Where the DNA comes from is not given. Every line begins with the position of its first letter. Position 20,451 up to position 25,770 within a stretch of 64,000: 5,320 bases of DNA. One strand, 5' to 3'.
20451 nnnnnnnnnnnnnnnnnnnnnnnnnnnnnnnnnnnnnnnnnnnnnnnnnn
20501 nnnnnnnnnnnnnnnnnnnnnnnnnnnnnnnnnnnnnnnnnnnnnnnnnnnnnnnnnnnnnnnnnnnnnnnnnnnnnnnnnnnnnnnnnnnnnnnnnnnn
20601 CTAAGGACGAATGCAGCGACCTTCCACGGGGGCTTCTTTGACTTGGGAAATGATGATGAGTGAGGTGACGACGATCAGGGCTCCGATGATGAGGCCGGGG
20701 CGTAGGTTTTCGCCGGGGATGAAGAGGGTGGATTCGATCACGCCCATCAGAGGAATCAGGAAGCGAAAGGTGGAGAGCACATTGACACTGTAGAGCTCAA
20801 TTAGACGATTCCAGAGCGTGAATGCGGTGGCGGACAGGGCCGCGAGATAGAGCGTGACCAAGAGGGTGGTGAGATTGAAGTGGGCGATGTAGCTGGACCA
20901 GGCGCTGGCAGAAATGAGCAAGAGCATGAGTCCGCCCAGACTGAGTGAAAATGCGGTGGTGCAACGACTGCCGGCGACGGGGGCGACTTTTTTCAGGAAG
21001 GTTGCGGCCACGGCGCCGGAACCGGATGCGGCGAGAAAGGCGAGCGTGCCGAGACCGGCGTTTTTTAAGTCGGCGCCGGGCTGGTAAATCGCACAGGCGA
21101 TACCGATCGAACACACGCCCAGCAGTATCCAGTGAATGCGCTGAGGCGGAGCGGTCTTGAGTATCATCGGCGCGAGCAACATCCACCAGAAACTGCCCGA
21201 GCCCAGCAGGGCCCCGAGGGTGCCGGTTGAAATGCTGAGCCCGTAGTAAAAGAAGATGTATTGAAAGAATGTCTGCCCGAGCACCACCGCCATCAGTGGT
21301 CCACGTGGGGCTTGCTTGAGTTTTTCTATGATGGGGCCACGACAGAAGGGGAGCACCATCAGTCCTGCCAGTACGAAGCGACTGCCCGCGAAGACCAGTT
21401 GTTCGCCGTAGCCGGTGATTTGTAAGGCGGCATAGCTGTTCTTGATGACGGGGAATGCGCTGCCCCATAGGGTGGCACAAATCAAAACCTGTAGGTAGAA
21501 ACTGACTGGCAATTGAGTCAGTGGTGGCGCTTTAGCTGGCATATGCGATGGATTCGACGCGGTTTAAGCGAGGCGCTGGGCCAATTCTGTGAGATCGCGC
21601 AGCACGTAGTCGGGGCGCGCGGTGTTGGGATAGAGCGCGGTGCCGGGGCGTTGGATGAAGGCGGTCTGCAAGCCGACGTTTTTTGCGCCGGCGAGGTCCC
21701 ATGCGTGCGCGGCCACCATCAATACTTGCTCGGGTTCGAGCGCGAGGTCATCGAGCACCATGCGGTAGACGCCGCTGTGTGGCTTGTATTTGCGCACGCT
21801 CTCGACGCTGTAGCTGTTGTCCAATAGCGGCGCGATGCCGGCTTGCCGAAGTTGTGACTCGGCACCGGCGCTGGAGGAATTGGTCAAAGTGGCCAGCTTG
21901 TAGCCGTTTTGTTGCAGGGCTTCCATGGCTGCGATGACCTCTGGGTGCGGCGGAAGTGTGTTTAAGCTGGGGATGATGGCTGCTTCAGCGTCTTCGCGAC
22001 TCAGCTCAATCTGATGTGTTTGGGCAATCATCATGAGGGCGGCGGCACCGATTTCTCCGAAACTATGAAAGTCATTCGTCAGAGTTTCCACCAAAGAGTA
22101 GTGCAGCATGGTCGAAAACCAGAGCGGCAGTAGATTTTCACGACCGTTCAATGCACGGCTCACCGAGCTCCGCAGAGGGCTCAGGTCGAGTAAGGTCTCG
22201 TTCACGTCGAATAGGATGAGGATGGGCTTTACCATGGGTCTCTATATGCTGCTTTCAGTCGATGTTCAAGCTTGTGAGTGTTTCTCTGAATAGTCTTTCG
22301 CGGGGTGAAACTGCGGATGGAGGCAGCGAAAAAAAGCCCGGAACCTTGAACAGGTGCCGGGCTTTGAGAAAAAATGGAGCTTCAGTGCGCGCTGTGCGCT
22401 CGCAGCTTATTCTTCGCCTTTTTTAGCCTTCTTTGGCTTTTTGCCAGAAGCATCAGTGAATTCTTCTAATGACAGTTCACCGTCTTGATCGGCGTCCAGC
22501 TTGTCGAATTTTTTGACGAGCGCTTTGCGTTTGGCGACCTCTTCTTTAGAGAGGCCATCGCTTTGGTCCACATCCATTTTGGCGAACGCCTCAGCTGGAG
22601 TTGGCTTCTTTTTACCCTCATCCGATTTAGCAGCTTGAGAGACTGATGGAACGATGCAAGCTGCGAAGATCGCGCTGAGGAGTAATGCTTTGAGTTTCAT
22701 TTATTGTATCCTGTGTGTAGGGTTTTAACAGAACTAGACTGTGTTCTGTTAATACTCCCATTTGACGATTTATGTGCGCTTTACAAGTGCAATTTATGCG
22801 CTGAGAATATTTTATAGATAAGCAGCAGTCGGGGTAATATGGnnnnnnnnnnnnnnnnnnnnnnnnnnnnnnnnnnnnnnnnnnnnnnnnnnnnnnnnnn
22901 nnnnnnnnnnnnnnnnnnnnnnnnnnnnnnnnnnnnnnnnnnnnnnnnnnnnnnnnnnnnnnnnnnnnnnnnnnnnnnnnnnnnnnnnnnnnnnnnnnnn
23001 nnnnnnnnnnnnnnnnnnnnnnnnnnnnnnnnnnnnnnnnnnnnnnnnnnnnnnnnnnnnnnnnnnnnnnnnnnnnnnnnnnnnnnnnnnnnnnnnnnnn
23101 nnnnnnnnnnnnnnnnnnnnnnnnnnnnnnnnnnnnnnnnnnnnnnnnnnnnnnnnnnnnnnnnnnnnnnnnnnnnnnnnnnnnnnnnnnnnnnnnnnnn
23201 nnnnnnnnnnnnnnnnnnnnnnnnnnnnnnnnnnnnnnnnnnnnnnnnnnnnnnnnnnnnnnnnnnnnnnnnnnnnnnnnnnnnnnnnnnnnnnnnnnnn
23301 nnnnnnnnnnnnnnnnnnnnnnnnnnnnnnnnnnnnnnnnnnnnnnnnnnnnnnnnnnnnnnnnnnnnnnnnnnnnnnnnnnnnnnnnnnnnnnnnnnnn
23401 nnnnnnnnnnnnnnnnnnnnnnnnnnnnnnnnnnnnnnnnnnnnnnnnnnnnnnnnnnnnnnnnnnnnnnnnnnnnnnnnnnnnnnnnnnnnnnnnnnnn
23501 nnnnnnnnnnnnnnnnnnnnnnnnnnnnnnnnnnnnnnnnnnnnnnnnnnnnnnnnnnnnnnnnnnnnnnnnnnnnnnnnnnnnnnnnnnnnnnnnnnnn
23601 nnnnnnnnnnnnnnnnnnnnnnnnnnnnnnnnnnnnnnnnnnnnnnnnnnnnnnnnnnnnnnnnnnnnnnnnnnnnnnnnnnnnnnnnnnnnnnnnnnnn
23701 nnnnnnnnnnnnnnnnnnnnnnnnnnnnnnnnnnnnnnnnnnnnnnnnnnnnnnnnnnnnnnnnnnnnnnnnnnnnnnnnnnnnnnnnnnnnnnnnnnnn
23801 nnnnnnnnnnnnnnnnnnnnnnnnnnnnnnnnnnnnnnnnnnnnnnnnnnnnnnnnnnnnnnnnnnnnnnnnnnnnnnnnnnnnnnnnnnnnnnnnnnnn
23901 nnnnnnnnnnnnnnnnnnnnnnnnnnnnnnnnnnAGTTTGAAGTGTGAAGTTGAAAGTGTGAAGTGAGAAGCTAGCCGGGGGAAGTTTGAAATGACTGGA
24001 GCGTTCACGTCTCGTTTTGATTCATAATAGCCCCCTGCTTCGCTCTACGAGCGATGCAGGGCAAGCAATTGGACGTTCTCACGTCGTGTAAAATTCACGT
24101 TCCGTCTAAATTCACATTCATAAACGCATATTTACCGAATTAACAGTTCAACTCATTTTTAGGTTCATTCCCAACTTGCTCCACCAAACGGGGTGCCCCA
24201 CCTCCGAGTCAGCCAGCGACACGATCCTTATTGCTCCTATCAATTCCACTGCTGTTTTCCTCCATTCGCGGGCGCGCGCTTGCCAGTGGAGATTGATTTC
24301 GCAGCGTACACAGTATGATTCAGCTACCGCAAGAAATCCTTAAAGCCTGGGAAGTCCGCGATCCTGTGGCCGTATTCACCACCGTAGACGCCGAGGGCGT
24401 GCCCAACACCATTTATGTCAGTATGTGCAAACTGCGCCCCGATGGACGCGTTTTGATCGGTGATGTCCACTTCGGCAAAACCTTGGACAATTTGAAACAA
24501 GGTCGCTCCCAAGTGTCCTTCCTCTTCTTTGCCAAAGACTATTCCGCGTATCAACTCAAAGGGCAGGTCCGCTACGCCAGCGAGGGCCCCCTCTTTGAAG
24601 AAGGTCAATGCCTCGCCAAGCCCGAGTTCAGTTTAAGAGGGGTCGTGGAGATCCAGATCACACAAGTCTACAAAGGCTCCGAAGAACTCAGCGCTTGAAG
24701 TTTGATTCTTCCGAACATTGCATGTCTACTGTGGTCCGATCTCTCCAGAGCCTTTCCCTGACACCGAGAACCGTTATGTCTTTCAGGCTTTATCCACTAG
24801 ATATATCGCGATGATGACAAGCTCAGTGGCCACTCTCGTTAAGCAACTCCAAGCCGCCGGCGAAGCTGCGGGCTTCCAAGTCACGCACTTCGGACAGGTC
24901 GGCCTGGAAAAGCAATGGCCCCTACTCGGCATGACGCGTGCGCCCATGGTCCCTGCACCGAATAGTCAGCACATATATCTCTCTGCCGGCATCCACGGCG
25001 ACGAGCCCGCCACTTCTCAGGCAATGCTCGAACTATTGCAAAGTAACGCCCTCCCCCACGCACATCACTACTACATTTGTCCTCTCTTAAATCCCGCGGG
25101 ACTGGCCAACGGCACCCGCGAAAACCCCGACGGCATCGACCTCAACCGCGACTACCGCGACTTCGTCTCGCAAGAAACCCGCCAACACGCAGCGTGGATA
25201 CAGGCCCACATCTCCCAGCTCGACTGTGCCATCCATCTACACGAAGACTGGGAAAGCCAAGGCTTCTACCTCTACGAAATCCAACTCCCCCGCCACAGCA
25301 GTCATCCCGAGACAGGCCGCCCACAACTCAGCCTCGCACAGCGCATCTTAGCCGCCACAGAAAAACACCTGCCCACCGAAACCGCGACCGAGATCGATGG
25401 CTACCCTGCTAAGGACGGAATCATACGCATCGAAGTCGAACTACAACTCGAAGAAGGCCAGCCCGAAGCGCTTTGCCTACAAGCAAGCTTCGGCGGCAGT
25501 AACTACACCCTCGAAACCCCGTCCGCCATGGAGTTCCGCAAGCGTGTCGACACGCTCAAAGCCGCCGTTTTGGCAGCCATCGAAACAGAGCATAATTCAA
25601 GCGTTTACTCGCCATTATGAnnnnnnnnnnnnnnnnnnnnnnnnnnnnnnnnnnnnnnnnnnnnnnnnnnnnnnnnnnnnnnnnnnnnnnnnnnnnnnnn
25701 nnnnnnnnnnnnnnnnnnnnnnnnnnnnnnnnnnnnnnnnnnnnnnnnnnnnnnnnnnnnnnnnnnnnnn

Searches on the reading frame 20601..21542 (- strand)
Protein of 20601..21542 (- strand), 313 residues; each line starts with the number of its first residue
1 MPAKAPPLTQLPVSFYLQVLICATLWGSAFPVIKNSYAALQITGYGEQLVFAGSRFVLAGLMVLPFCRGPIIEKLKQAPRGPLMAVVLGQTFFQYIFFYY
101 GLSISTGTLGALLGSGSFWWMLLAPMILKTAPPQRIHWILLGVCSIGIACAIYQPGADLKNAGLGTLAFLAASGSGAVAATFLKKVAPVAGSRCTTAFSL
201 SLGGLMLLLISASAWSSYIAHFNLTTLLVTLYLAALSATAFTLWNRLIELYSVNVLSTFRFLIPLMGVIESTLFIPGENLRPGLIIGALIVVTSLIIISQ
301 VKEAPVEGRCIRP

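Call 68: search_protein_families(library=pfam, proteins=[window:20601-21542:-], max_evalue=0.0001)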
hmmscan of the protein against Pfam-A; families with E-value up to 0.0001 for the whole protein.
window:20601-21542:- (313 aa): 1 family
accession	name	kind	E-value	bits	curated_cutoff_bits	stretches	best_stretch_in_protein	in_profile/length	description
PF00892.27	EamA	-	2.2e-14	54.3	28.2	2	165-299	3-134/135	EamA-like transporter family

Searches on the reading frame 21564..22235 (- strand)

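Call 68: search_protein_families(library=pfam, proteins=[window:21564-22235:-], max_evalue=0.0001)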
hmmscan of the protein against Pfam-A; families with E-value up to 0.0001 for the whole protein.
window:21564-22235:- (223 aa): 3 families
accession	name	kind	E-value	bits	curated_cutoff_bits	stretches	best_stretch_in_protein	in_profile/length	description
PF00702.32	Hydrolase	-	1.4e-19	71.7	26.4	1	6-188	3-191/191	haloacid dehalogenase-like hydrolase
PF13419.12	HAD_2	-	7.8e-17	62.4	23.8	1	7-193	1-177/178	Haloacid dehalogenase-like hydrolase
PF13242.12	Hydrolase_like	-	3.3e-07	30.6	22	1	151-218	4-75/75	HAD-hyrolase-like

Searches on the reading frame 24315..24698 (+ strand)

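Call 68: search_protein_families(library=pfam, proteins=[window:24315-24698:+], max_evalue=0.0001)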
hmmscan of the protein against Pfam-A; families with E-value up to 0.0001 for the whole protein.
window:24315-24698:+ (127 aa): 1 family
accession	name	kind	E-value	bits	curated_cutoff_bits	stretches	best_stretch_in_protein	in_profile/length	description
PF01243.27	PNPOx_N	-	1.7e-09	38.5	28.1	1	11-119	8-117/120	Pyridoxamine 5'-phosphate oxidase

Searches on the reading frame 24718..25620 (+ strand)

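Call 68: search_protein_families(library=pfam, proteins=[window:24718-25620:+], max_evalue=0.0001)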
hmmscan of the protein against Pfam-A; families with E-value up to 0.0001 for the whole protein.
window:24718-25620:+ (300 aa): 3 families
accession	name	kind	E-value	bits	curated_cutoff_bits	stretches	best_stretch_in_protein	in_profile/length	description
PF24827.1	AstE_AspA_cat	-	1.7e-09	37.9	25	1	84-185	3-114/192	Succinylglutamate desuccinylase/Aspartoacylase catalytic domain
PF00246.29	Peptidase_M14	-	3.8e-05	23.9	21.6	0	80-153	43-140/286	Zinc carboxypeptidase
PF10994.13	DUF2817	-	6.3e-05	23.1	23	1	43-154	11-126/341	Protein of unknown function (DUF2817)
